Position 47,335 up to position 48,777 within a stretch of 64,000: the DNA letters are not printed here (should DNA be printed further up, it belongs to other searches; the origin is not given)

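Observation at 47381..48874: A cargo module of about 1.4 kb carrying a 4-Cys cytoplasmic sensor kinase, inserted at the 3' end of eno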

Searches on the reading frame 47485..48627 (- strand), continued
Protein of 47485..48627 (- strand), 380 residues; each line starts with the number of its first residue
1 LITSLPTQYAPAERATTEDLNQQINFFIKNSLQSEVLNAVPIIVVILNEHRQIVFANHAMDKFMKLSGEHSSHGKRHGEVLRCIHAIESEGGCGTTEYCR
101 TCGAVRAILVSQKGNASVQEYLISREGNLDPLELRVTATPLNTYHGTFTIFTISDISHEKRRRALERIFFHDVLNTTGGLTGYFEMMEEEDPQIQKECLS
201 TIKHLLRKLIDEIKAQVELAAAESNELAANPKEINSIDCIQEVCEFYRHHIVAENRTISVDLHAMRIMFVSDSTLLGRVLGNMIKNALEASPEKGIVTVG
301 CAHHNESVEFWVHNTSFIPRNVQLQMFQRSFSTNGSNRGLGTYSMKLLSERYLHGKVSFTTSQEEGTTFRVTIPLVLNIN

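Call 24: search_solved_structures(query=A2, max_evalue=0.01, show_alignments=1)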
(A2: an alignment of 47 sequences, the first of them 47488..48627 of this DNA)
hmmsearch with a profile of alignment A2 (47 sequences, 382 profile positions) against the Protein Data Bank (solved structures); distinct sequences matched with E-value up to 0.01: 37.
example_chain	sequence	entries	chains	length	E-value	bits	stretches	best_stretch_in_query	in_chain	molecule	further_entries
3a0r_A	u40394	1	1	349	2.1e-17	66.2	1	171-378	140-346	Sensor protein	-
3a0t_A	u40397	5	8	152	1.5e-15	60.1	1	233-378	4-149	Sensor protein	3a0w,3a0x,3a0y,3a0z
7zp0_A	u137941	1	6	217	3.5e-13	52.3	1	193-375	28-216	Sensor protein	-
9jfj_A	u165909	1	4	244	2e-12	49.8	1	172-380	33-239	Sensor histidine kinase ZraS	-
4q20_A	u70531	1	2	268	6e-12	48.2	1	180-378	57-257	Sensor protein DivL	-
6paj_A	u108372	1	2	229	4.7e-10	42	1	179-375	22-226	Sensor protein SrrB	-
4bxi_A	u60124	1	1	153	5.6e-10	41.7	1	258-348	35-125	ACCESSORY GENE REGULATOR PROTEIN C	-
6e52_A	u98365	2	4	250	7.9e-10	41.2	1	256-347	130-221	Staphylococcus aureus AgrC histidine kinase module fused to Saccharomyces cerevisiae GCN4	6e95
4gcz_A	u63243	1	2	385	3.5e-09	39.1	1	254-377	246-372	Blue-light photoreceptor, Sensor protein fixL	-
9p6i_A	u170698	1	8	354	8.6e-09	37.8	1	262-380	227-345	histidine kinase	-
7z8n_A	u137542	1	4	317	9.8e-09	37.6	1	172-375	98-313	Histidine kinase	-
8a3u_A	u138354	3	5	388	2e-08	36.6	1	255-377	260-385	Putative Sensory box protein,Sensor protein FixL | Putative Sensory box protein,Putative Sensory box protein,Sensor protein FixL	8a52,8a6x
8a7f_A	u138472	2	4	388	2e-08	36.6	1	255-377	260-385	Putative Sensory box protein,Sensor protein FixL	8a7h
8dvq_A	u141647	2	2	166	1.2e-07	34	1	229-376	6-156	Sensor protein VanS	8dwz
3d36_A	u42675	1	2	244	1.8e-07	33.5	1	233-378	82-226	Sporulation kinase B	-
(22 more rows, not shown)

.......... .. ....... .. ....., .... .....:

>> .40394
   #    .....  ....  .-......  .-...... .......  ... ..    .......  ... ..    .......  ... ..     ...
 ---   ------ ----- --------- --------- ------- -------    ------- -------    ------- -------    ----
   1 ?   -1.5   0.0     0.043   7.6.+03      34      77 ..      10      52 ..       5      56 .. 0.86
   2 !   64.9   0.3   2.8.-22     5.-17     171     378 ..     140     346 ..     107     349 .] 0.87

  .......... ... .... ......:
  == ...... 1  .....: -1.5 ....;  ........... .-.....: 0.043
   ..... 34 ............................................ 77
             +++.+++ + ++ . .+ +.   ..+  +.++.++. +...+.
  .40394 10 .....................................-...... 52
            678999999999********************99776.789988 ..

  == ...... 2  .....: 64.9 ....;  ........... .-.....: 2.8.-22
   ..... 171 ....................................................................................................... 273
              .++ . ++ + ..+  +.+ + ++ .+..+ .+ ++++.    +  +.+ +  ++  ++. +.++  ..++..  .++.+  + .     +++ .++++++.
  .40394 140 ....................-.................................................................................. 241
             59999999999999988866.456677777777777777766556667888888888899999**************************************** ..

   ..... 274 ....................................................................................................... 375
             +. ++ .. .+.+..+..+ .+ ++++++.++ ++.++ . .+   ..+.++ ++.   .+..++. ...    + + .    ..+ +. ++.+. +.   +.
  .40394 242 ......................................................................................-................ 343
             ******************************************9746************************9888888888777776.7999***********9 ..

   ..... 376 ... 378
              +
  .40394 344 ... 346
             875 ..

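Call 27: find_encoding_contigs(protein=P0113, flank=5000, max_places=2)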
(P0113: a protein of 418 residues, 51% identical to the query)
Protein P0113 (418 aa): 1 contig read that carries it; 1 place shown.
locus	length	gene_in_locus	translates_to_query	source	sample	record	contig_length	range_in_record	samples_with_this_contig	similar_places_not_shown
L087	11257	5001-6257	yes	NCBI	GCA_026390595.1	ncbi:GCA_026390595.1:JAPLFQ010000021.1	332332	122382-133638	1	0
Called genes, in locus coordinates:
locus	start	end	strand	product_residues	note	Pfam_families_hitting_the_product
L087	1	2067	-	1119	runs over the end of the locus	PF01074:Glyco_hydro_38N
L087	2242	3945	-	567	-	PF05157:MshEN, PF00437:T2SSE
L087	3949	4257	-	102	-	PF12773:DZR, PF13240:Zn_Ribbon_1, PF13248:Zn_ribbon_3 (faint), PF24463:DUF7577 (weak)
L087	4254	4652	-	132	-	PF00072:Response_reg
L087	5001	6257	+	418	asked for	PF02518:HATPase_c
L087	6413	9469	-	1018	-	PF19543:GH123_N, PF22680:Glyco_hydro_123_N_2 (faint)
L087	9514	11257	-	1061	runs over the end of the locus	PF17128:DUF5107, PF13428:TPR_14 (faint), PF13431:TPR_17 (faint), PF13432:TPR_16 (weak), PF14559:TPR_19 (weak), PF25064:ARM_TT21_5th (weak)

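Call 28: find_encoding_contigs(protein=P0048, flank=5000, max_places=2)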
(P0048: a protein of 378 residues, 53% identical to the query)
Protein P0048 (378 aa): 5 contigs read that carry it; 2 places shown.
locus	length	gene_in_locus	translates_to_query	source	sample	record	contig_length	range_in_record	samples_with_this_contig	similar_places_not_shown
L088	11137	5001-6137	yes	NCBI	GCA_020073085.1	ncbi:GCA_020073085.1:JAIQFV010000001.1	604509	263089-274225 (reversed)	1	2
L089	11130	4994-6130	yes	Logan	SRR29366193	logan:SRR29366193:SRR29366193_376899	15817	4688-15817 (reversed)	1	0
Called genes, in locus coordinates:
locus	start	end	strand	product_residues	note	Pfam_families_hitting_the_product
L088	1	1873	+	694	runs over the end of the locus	PF07676:PD40 (faint), PF25174:Beta-prop_THOC3 (faint), PF26550:Tricorn_2nd (weak), PF00930:DPPIV_N (faint), PF26549:Tricorn_N, PF01738:DLH (faint), PF20434:BD-FAE, PF00326:Peptidase_S9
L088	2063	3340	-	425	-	PF05977:MFS_3, PF07690:MFS_1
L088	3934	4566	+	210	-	PF00578:AhpC-TSA, PF08534:Redoxin, PF10417:1-cysPrx_C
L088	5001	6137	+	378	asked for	PF02518:HATPase_c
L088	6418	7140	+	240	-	PF07883:Cupin_2 (faint)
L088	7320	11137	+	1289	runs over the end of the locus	PF12704:MacB_PCD, PF02687:FtsX, PF12704:MacB_PCD, PF02687:FtsX, PF07228:SpoIIE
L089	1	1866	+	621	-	?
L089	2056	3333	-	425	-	PF05977:MFS_3, PF07690:MFS_1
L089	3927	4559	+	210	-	PF00578:AhpC-TSA, PF08534:Redoxin, PF10417:1-cysPrx_C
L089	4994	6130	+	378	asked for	PF02518:HATPase_c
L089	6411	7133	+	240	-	PF07883:Cupin_2 (faint)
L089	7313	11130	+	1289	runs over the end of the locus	PF12704:MacB_PCD, PF02687:FtsX, PF12704:MacB_PCD, PF02687:FtsX, PF07228:SpoIIE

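Call 30: find_related_loci(query=A2, collection=genome_contigs, flank=4000)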
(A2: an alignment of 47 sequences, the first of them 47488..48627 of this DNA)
Query A2 (380 aa) in genome_contigs; peptide patterns used: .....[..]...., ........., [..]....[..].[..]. (x = any residue, [..] = any of these).
600 stretches matched a pattern (row limit reached: there are more); 592 encode a relative of the query (tblastn E <= 1e-3); the best 80 are kept; 80 distinct loci.
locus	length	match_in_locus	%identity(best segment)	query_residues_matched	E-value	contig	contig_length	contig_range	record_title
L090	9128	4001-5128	65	5-380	9e-160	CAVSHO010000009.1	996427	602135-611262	MAG: Ignavibacteriota bacterium isolate MFD01476.bin.2.68 genome assembly, contig: contig_32142, whole genome shotgun se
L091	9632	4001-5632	60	3-380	2e-149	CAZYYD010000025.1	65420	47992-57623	MAG TPA_asm: uncultured Ignavibacteriaceae bacterium isolate SRP178699_co1_24 genome assembly, contig: NODE_342_length_6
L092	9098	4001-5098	53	7-374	1e-129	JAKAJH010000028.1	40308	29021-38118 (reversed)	MAG: Bacteroidetes bacterium isolate WY3.bin82 NODE_1388_length_40308_cov_1.727707, whole genome shotgun sequence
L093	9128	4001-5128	53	4-377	1e-123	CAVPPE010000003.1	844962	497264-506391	MAG: uncultured Chloroflexia bacterium isolate MFD09964.bin.1.215 genome assembly, contig: contig_17550, whole genome sh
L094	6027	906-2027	50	5-378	4e-122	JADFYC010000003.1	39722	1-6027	MAG: Deltaproteobacteria bacterium isolate nDJH6bin12 nDJH6_bin12_NODE_3_length_39722_cov_4.126127, whole genome shotgun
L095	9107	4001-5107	50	2-370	3e-120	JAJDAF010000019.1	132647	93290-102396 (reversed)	MAG: candidate division KSB1 bacterium isolate OFTM356 OFTM356_18, whole genome shotgun sequence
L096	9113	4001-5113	51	2-375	6e-120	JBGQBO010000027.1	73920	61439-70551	MAG: Terriglobia bacterium isolate OBJ2_061818_110_62 k141_371468_length_73920_cov_15.0003, whole genome shotgun sequenc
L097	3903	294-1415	51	4-377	1e-121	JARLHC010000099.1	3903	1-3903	MAG: Ignavibacteriaceae bacterium isolate MAG_BO162 MetaBAT2_Bin_162_Oxic_k141_732917, whole genome shotgun sequence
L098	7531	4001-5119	52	4-377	2e-118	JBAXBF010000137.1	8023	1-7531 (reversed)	MAG: Chloroflexota bacterium isolate ELA160 MAG160_137, whole genome shotgun sequence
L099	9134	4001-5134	50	1-377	4e-118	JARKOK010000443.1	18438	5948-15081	MAG: Aggregatilineales bacterium isolate D137_maxbin.019 k141_220015, whole genome shotgun sequence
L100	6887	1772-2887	49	5-376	2e-117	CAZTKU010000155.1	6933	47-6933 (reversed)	MAG TPA_asm: uncultured Ignavibacteriaceae bacterium isolate binchicken_co119_451 genome assembly, contig: NODE_16146_le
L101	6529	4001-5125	50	5-376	3e-117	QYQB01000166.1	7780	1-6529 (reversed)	MAG: bacterium isolate PowLak16_MAG13 c_000000211085, whole genome shotgun sequence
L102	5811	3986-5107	50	5-378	6e-117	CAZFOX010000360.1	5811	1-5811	MAG TPA_asm: uncultured bacterium isolate SRP278314_co1_145 genome assembly, contig: NODE_17633_length_5811_cov_4.033878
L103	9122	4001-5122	49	2-375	1e-116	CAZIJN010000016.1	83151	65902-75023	MAG TPA_asm: uncultured Desulfobacterales bacterium isolate SRP294416_co1_101 genome assembly, contig: NODE_301_length_8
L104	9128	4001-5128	51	4-379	2e-114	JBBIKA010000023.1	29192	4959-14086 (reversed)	MAG: Chloroflexota bacterium isolate CYS170214_bin_175 NODE_1827_length_29192_cov_20.813021, whole genome shotgun sequen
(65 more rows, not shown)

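Call 31: predict_structure(alignment_id=A2)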
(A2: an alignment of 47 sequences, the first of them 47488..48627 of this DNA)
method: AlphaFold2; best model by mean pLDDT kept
length: 380 residues; sequences in the alignment: 47
mean_pLDDT: 79.9   pTM: 0.61
mean pLDDT of the five models: 79.9, 78.2, 77.2, 76.3, 74.9
residues with pLDDT >= 90: 119; 70-90: 182; 50-70: 52; < 50: 27
segments of 3 or more residues with pLDDT < 50: 1-7, 324-340
pLDDT, mean of each block of 10 residues (from residue 1): 47 84 91 90 93 93 81 88 73 57 86 94 79 92 92 84 66 71 77 80 74 70 76 93 86 86 94 88 83 90 93 82 46 37 74 85 88 72
secondary structure, 60 per line:
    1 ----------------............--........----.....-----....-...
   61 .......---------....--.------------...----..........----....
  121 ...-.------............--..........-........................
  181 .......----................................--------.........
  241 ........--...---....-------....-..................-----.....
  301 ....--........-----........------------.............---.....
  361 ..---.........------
elements in order: H17-28 H31-38 E43-47 E53-56 H58-67 H77-80 H103-112 E117-123 E132-143 E146-155 H157-187 H192-223 E232-235 H236-248 E257-260 E268-271 H273-290 E296-304 E307-314 H320-327 H340-352 E356-362 E366-374

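Call 36: fold_search(model_id=the predicted structure, library=pdb)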
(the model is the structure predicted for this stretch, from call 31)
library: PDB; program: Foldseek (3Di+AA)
matches with E <= 10: 1101; with E <= 0.001: 352
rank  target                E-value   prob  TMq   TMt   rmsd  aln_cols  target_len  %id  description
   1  9a5d_A                7.2e-21  1.00  0.54  0.37   8.2       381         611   18  Integrative model of WALK-YYCH by crosslinking MS and deep learning (released 2024-09-18)
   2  4gcz_A                1.6e-17  1.00  0.46  0.48  11.4       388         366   17  Structure of a blue-light photoreceptor (released 2013-06-19)
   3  8a7h_A                5.6e-17  1.00  0.33  0.35  20.1       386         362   16  Crystal structure of a chimeric LOV-Histidine kinase SB2F1-I66R mutant (light state; asymmetrical variant, trigonal fo (released 2024-01-10)
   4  8a52_A                5.9e-17  1.00  0.32  0.34  19.7       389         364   16  Crystal structure of a chimeric LOV-Histidine kinase SB2F1 (asymmetrical variant, trigonal form with long c-axis) (released 2023-12-27)
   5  8a6x_B                7.9e-17  1.00  0.34  0.35  20.7       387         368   16  Crystal structure of a chimeric LOV-Histidine kinase SB2F1 (asymmetrical variant, trigonal form with long c axis) (released 2024-01-10)
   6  8a7f_B                8.4e-17  1.00  0.34  0.35  20.2       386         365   16  Crystal structure of a chimeric LOV-Histidine kinase SB2F1-I66R mutant (asymmetrical variant, trigonal form with long  (released 2024-01-10)
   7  4i5s_B                1.2e-16  1.00  0.56  0.54   7.0       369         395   13  Structure and function of sensor histidine kinase (released 2013-03-27)
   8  8a3u                  1.4e-16  1.00  0.32  0.33  20.0       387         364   16  Crystal structure of a chimeric LOV-Histidine kinase SB2F1 (symmetrical variant, trigonal form with short c-axis) (released 2023-12-20)
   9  8a7f_A                2.7e-16  1.00  0.33  0.35  21.1       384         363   17  Crystal structure of a chimeric LOV-Histidine kinase SB2F1-I66R mutant (asymmetrical variant, trigonal form with long  (released 2024-01-10)
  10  4gcz_B                1.0e-15  1.00  0.31  0.31  15.1       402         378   15  Structure of a blue-light photoreceptor (released 2013-06-19)
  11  8isj_B                1.5e-15  1.00  0.36  0.17  16.5       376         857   16  Pr conformer of Arabidopsis thaliana phytochrome A - AtphyA-Pr (released 2023-08-09)
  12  8isi_A                2.3e-15  1.00  0.37  0.18  17.5       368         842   16  Photochromobilin-free form of Arabidopsis thaliana phytochrome A - apo-AtphyA (released 2023-08-09)
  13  4q20_A                5.1e-15  1.00  0.49  0.76   3.7       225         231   21  Crystal structure of a C-terminal part of tyrosine kinase (DivL) from Caulobacter crescentus CB15 at 2.50 A resolution (released 2014-04-23)
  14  9qq6_A                5.7e-15  1.00  0.34  0.27  23.2       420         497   16  Structure of the Azotobacter vinelandii NifL-NifA complex (released 2025-06-18)
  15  4q20_B                6.8e-15  1.00  0.48  0.79   3.5       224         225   22  Crystal structure of a C-terminal part of tyrosine kinase (DivL) from Caulobacter crescentus CB15 at 2.50 A resolution (released 2014-04-23)
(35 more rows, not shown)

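Call 63: find_encoding_contigs(protein=P0002, flank=4000, max_places=4)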
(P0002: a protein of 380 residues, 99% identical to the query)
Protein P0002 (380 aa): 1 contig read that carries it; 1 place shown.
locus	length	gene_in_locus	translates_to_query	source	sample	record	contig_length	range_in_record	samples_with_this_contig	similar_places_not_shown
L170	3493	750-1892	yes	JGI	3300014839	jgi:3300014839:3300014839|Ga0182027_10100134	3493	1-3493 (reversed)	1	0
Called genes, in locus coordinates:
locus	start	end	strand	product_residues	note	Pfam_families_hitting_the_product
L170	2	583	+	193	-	?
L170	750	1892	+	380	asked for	PF02518:HATPase_c, PF14501:HATPase_c_5 (weak)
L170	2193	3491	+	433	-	?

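Call 64: find_encoding_contigs(protein=P0003, flank=4000, max_places=6)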
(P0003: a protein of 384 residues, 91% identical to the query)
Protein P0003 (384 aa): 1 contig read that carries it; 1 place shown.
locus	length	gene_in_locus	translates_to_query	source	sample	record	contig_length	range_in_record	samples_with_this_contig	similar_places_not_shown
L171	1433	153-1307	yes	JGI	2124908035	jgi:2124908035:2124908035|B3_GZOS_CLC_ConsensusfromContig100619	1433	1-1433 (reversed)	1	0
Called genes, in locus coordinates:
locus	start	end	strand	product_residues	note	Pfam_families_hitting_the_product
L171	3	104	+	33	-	?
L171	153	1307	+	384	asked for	PF02518:HATPase_c, PF14501:HATPase_c_5 (weak)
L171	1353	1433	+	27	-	?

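Call 67: search_protein_families(library=padloc, proteins=[window:47485-48627:-], max_evalue=0.001)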
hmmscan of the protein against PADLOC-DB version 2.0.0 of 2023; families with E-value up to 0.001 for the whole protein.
window:47485-48627:- (380 aa): 0 families
